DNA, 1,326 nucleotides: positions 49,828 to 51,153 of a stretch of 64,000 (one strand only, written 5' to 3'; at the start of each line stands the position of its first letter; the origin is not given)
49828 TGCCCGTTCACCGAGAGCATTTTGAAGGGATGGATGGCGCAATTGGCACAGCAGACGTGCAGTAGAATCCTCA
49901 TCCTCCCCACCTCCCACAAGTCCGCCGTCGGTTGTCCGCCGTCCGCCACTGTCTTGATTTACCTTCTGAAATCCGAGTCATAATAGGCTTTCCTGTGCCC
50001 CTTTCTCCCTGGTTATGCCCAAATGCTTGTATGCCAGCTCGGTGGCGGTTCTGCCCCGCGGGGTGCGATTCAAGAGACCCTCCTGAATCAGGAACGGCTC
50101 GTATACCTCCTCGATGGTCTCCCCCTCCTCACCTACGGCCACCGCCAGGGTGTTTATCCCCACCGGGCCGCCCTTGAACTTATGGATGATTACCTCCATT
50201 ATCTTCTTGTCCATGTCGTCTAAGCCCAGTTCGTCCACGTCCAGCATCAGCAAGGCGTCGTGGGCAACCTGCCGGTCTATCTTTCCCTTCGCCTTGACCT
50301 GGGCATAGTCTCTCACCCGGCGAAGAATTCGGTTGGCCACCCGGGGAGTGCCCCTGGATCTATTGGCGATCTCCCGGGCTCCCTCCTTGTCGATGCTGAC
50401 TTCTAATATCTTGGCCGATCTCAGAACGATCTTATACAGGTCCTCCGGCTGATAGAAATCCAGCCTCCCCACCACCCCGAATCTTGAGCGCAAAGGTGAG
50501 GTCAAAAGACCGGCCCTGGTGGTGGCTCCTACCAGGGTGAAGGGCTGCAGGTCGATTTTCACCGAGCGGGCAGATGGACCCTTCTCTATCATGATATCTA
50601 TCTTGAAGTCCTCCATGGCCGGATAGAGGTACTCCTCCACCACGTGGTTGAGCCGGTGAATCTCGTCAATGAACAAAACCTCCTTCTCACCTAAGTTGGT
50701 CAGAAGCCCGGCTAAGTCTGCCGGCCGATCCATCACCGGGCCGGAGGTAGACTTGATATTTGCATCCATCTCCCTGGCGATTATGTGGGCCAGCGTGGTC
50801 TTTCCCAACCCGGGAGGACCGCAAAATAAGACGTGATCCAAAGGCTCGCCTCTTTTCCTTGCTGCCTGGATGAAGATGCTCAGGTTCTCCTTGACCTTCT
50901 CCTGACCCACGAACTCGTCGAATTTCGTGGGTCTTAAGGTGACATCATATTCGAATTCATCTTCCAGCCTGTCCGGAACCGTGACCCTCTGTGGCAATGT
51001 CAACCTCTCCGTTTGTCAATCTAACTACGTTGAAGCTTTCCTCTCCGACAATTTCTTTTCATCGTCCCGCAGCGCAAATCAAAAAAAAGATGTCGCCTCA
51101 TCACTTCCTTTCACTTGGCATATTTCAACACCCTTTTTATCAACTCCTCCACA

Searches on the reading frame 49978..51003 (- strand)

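Call 33: search_protein_families(library=pfam, proteins=[window:49978-51003:-], max_evalue=0.001)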
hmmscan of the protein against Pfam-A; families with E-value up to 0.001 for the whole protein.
window:49978-51003:- (341 aa): 11 families
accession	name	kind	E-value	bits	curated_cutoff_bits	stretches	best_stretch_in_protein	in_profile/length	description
PF05496.18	RuvB_N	-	2.4e-80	268.3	27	1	23-181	1-159/159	Holliday junction DNA helicase RuvB P-loop domain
PF17864.7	AAA_lid_4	-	4.8e-33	113.2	27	1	184-257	1-74/74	RuvB AAA lid domain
PF05491.19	RuvB_C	-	1.2e-25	89.7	24.7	1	258-328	1-71/72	RuvB C-terminal winged helix domain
PF00004.35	AAA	-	1.1e-20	74.9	21.2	1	58-177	1-125/131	ATPase family associated with various cellular activities (AAA)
PF07728.20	AAA_5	-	8.2e-08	32.8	22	1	57-175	1-139/139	AAA domain (dynein-related subfamily)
PF06068.19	TIP49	-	6.2e-06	26.1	23.8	1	29-84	24-79/347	TIP49 P-loop domain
PF01078.27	Mg_chelatase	-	8.9e-06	25.7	20.3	0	29-76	3-43/207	Magnesium chelatase, subunit ChlI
PF20720.3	nSTAND3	-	0.00012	22.2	27.2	1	55-115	17-74/155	Novel STAND NTPase 3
PF13401.12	AAA_22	-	0.00043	21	27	0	58-80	8-30/130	AAA domain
PF07726.17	AAA_3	-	0.00068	20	27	0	57-100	1-44/131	ATPase family associated with various cellular activities (AAA)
PF13173.12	AAA_14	-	0.00094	19.6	27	0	59-124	6-80/129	AAA domain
